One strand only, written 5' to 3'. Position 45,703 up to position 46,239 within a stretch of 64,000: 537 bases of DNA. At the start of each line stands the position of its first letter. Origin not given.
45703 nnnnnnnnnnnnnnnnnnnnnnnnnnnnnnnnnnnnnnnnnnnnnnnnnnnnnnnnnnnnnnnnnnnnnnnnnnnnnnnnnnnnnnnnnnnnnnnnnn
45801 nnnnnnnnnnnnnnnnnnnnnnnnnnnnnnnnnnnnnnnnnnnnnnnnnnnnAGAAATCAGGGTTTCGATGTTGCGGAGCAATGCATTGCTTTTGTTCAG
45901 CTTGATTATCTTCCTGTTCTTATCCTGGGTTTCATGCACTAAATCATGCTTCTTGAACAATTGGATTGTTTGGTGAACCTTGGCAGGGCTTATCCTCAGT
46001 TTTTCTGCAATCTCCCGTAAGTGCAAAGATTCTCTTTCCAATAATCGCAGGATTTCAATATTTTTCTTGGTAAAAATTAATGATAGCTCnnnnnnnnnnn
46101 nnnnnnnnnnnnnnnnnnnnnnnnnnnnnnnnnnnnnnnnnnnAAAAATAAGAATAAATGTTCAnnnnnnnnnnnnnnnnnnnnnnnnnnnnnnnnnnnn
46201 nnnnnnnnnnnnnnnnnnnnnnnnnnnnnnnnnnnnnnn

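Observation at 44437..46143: In-frame fusion of a winged-HTH domain to adenylosuccinate lyase (PurB) inside the purine operon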

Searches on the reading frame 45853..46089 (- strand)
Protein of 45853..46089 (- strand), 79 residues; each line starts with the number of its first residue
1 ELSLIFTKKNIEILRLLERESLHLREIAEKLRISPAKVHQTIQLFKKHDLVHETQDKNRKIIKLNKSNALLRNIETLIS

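Call 16: search_solved_structures(query=A1, max_evalue=1, show_alignments=2)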
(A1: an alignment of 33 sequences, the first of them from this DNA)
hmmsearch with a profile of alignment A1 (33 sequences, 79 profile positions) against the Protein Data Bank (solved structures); distinct sequences matched with E-value up to 1: 44.
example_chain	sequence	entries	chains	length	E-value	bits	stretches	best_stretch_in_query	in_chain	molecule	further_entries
5yhz_A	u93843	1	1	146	2.4e-06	30.4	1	7-60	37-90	Zinc transport transcriptional regulator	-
5yhy_A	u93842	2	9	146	4.5e-06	29.5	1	11-60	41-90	Zinc transport transcriptional regulator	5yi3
5yhx_A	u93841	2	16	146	4.7e-06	29.4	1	11-60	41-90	Zinc transport transcriptional regulator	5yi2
5yi0_B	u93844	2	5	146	4.9e-06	29.4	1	12-60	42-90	Zinc transport transcriptional regulator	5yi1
6fi9_A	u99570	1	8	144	2e-05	27.4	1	12-60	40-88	Transcriptional regulator ZitR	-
3tgn_A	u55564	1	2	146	4e-05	26.5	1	7-62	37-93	Adc operon repressor AdcR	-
1s3j_A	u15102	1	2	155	9.6e-05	25.2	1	11-66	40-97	YusO protein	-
2kjb_A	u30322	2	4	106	0.00029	23.7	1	10-66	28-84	CzrA protein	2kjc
1r1u_A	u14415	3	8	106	0.00029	23.7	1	10-66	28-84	repressor protein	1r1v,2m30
6cdb_A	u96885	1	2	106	0.00038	23.3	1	10-66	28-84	ArsR family transcriptional regulator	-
4ggg_A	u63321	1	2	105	0.00039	23.3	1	10-66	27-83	Repressor protein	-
2qvo_A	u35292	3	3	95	0.00047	23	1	2-78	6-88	Uncharacterized protein AF_1382 | Protein AF_1382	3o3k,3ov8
5jls_A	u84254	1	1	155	0.00076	22.4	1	9-56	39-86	Adhesin competence repressor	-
5jlu_A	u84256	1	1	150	0.00096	22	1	9-56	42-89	Adhesin competence repressor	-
7bqq_A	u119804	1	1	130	0.0015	21.4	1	24-47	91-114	Gogy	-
4omy_A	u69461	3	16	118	0.55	13.2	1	9-57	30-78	NolR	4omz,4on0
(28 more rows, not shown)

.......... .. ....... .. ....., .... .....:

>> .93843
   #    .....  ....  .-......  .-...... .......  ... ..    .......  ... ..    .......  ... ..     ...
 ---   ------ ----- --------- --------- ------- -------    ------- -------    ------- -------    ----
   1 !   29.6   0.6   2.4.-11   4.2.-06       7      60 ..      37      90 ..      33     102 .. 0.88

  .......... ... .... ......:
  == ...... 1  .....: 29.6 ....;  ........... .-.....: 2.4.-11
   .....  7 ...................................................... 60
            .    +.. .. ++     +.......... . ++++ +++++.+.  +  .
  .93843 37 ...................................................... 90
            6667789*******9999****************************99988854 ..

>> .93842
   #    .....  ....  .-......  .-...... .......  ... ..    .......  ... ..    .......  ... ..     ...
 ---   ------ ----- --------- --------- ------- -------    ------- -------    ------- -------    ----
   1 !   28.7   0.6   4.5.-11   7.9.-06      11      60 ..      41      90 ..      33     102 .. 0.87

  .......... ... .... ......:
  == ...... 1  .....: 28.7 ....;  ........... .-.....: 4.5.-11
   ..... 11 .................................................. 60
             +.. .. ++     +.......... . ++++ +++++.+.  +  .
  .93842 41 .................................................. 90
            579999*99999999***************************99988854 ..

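Call 20: find_related_loci(query=A1, collection=genome_contigs, flank=10000)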
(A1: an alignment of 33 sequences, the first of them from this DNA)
Query A1 (79 aa) in genome_contigs; peptide patterns used: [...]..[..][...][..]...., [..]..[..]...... (x = any residue, [..] = any of these).
451 stretches matched a pattern; 76 encode a relative of the query (tblastn E <= 1e-3); 76 distinct loci.
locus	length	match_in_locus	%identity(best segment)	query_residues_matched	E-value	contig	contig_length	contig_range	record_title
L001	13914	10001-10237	72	1-79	4e-34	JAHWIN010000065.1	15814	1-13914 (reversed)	MAG: Candidatus Woesearchaeota archaeon isolate YT1_767 k127_54023089, whole genome shotgun sequence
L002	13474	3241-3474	73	1-78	9e-34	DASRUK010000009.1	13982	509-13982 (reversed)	MAG TPA_asm: Candidatus Nanoarchaeia archaeon isolate SMAG_U8018 k141_9436, whole genome shotgun sequence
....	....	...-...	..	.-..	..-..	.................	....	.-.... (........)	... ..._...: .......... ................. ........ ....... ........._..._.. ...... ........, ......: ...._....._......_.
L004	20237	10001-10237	70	1-79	3e-31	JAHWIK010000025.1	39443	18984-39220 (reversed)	MAG: Candidatus Woesearchaeota archaeon isolate YT1_182 k127_48692168, whole genome shotgun sequence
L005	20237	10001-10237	67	1-79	1e-30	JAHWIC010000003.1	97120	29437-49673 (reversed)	MAG: Candidatus Woesearchaeota archaeon isolate Yap2000.bin4.8 contig-145_49, whole genome shotgun sequence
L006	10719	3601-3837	68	1-79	1e-29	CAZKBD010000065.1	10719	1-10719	MAG TPA_asm: uncultured Methanosarcinales archaeon isolate SRP062349_co5_67 genome assembly, contig: NODE_2758_length_10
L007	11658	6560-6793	67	1-78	2e-29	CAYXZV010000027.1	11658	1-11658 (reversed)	MAG TPA_asm: uncultured Methanosarcinales archaeon isolate binchicken_co201_418 genome assembly, contig: NODE_6123_lengt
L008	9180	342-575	65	1-78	3e-28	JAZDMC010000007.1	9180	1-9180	MAG: Candidatus Woesearchaeota archaeon isolate MEGAHIT-group-0.632 k141_2179213, whole genome shotgun sequence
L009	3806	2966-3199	65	1-78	3e-28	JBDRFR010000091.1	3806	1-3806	MAG: Nanoarchaeota archaeon isolate MEGAHIT-group-1.382 k141_6515216, whole genome shotgun sequence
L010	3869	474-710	65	1-79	4e-28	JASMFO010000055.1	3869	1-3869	MAG: Candidatus Woesearchaeota archaeon isolate ETNP7_MAG_25 c_000001519826, whole genome shotgun sequence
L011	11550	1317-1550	65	1-78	9e-28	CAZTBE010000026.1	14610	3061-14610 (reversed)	MAG TPA_asm: uncultured Methanosarcinales archaeon isolate binchicken_co48_555 genome assembly, contig: NODE_6619_length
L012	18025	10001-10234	63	1-78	2e-27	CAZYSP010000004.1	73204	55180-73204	MAG TPA_asm: uncultured Methanosarcinales archaeon isolate binchicken_co48_510 genome assembly, contig: NODE_385_length_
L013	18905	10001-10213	65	1-71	7e-27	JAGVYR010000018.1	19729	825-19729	Candidatus Woesearchaeota archaeon isolate RIFCSPHIGHO2_02_FULL_44_15 rifcsphigho2_02_scaffold_4482, whole genome shotgu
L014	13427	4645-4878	60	1-78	9e-27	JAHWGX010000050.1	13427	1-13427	MAG: Candidatus Woesearchaeota archaeon isolate FT1_083 k127_38601178, whole genome shotgun sequence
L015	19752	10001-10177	76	1-59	1e-26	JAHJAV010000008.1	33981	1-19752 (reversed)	MAG: Nanoarchaeota archaeon isolate Modern_marine.mb.228 Modern_marine.mb.228_k141_137824, whole genome shotgun sequence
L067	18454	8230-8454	44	5-79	5e-17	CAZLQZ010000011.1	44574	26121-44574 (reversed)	MAG TPA_asm: uncultured Methanosarcinales archaeon isolate binchicken_co47_193 genome assembly, contig: NODE_514_length_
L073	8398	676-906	40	2-78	3e-13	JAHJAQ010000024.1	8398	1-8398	MAG: Candidatus Micrarchaeota archaeon isolate Modern_marine.mb.22 Modern_marine.mb.22_k141_340031, whole genome shotgun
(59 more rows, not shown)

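Call 26: search_protein_representatives(alignment_id=A1)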
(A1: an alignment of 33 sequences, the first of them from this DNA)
Query: 33 sequences, 79 profile positions. Proteins with E-value up to 0.001 (for the whole library): 209; up to 1e-10: 56; up to 1e-30: 2. The best 150 are listed.
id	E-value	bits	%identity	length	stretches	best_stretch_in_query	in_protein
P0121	7.6e-33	128.1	-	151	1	1-78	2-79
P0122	6.9e-32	125.1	-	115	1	1-76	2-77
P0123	1.1e-29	118.0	-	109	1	1-78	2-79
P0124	3.0e-29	116.6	-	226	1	1-78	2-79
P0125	3.7e-29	116.3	-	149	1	1-79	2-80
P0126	1.7e-28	114.2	-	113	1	1-79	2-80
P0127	2.7e-28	113.5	-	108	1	2-78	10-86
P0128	1.4e-27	111.2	-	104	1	1-79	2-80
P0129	1.6e-27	111.1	-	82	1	2-63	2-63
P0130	1.6e-26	107.9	-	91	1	2-79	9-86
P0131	2.5e-26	107.3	-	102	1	2-79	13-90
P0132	2.2e-25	104.2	-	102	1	2-79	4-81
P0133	3.3e-25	103.7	-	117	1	2-78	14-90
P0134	7.8e-25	102.5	-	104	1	2-79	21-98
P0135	4.9e-24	99.9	-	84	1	2-79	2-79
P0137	3.4e-23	97.2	-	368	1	3-78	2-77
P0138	6.8e-23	96.2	-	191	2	1-61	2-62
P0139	8.5e-23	95.9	-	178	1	2-79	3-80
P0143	6.0e-21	90.0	-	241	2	2-79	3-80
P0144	2.3e-20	88.2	-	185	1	1-79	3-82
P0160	1.1e-15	73.1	-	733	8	25-76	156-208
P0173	4.8e-12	61.5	-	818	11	16-60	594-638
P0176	7.5e-11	57.7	-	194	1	2-79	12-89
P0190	1.4e-07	47.2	-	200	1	2-78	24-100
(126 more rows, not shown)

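Call 51: predict_structure(alignment_id=A1)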
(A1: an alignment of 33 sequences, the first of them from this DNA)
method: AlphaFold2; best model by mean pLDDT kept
length: 79 residues; sequences in the alignment: 33
mean_pLDDT: 92.9   pTM: 0.80
mean pLDDT of the five models: 92.9, 90.6, 88.9, 86.7, 84.9
residues with pLDDT >= 90: 56; 70-90: 23; 50-70: 0; < 50: 0
segments of 3 or more residues with pLDDT < 50: none
pLDDT, mean of each block of 10 residues (from residue 1): 88 95 97 97 95 91 93 86
secondary structure, 60 per line:
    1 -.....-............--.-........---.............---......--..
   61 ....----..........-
elements in order: H2-6 H8-19 H24-31 H35-47 E51-56 E59-64 H69-78

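Call 55: fold_search(model_id=the predicted structure, library=pdb)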
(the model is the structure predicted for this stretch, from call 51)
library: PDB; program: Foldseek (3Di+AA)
matches with E <= 10: 1678; with E <= 0.001: 21
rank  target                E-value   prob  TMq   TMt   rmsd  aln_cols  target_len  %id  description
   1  5jls                  2.5e-04  1.00  0.75  0.46   2.6        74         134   26  Crystal Structure of Adhesin competence repressor (AdcR) from Streptococcus pyogenes (C-terminally His tagged) (released 2017-05-03)
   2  4k2e_B                2.5e-04  1.00  0.79  0.69   2.0        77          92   17  HlyU from Vibrio cholerae N16961 (released 2014-04-30)
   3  1u2w_B                2.6e-04  1.00  0.79  0.61   2.1        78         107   18  Crystal Structure of the Staphylococcus aureus pI258 CadC (released 2005-07-12)
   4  3f6v                  3.0e-04  1.00  0.79  0.66   2.8        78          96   17  Crystal structure of Possible transcriptional regulator for arsenical resistance (released 2008-11-25)
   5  7p6f_BBB              3.0e-04  1.00  0.75  0.60   3.2        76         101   25  1.93 A resolution X-ray crystal structure of the transcriptional regulator SrnR from Streptomyces griseus (released 2022-05-25)
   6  5yi0_A                3.2e-04  1.00  0.77  0.44   2.4        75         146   24  Structure of Lactococcus lactis ZitR, C30AH42A mutant (released 2017-12-06)
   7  7p6f_DDD              4.1e-04  1.00  0.74  0.62   3.3        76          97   25  1.93 A resolution X-ray crystal structure of the transcriptional regulator SrnR from Streptomyces griseus (released 2022-05-25)
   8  3f72_B                4.4e-04  1.00  0.78  0.59   2.3        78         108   19  Crystal Structure of the Staphylococcus aureus pI258 CadC Metal Binding Site 2 Mutant (released 2009-04-07)
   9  6cdb_A                4.7e-04  1.00  0.83  0.69   2.3        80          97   19  Crystal Structure of V66L CzrA in the Zn(II)bound state (released 2018-07-11)
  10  3jth_B                5.0e-04  1.00  0.72  0.63   3.5        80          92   19  Crystal structure of a transcriptional regulator HlyU from Vibrio vulnificus CMCP6 (released 2010-03-16)
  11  1smt_B                5.4e-04  1.00  0.78  0.63   3.0        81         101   18  SMTB REPRESSOR FROM SYNECHOCOCCUS PCC7942 (released 1997-12-03)
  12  1u2w_C                5.7e-04  1.00  0.80  0.66   2.1        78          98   18  Crystal Structure of the Staphylococcus aureus pI258 CadC (released 2005-07-12)
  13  4omz_A                7.0e-04  1.00  0.85  0.70   1.6        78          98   20  Crystal Structure of NolR from Sinorhizobium fredii (released 2014-04-16)
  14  3jth_A                7.4e-04  1.00  0.74  0.62   3.3        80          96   19  Crystal structure of a transcriptional regulator HlyU from Vibrio vulnificus CMCP6 (released 2010-03-16)
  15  8qkf_B                7.9e-04  1.00  0.82  0.70   2.0        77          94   17  SmtB protein of Mycobacterium smegmatis (released 2024-09-25)
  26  4omz_C                1.3e-03  1.00  0.85  0.69   1.6        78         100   20  Crystal Structure of NolR from Sinorhizobium fredii (released 2014-04-16)
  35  4omz_B                1.5e-03  1.00  0.83  0.68   1.6        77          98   19  Crystal Structure of NolR from Sinorhizobium fredii (released 2014-04-16)
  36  1r1u_A                1.6e-03  1.00  0.85  0.72   1.7        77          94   19  Crystal structure of the metal-sensing transcriptional repressor CzrA from Staphylococcus aureus in the apo-form (released 2004-05-18)
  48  1r1u_C                2.4e-03  1.00  0.85  0.70   1.6        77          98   19  Crystal structure of the metal-sensing transcriptional repressor CzrA from Staphylococcus aureus in the apo-form (released 2004-05-18)
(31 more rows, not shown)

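Call 57: find_encoding_contigs(protein=P0137, flank=3000, max_places=3)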
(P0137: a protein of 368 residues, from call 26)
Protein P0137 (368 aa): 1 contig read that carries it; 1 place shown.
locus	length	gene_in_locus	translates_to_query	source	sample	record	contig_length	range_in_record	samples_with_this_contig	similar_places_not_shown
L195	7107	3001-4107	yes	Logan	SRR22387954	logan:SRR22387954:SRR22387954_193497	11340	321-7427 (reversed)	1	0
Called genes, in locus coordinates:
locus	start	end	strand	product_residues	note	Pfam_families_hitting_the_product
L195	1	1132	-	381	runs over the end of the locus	PF11969:DcpS_C, PF01230:HIT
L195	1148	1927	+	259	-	PF05670:NFACT-R_1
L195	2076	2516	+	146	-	-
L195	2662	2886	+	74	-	-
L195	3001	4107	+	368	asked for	PF01256:Carb_kinase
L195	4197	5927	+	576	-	PF00999:Na_H_Exchanger, PF02254:TrkA_N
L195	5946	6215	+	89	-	PF01985:CRS1_YhbY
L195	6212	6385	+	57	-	-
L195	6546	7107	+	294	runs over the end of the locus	?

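Call 58: find_encoding_contigs(protein=P0138, flank=3000, max_places=3)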
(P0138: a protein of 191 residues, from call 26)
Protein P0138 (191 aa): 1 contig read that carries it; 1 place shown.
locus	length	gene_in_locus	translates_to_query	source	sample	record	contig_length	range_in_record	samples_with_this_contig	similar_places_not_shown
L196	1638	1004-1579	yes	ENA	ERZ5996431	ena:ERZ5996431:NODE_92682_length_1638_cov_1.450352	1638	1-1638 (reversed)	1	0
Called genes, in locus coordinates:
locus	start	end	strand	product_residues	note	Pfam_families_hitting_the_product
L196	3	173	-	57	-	?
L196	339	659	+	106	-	PF04020:Phage_holin_4_2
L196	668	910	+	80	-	PF04252:SFM1-like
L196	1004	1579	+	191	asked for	PF01022:HTH_5 (weak), PF13412:HTH_24 (faint), PF00391:PEP-utilizers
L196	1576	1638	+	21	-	?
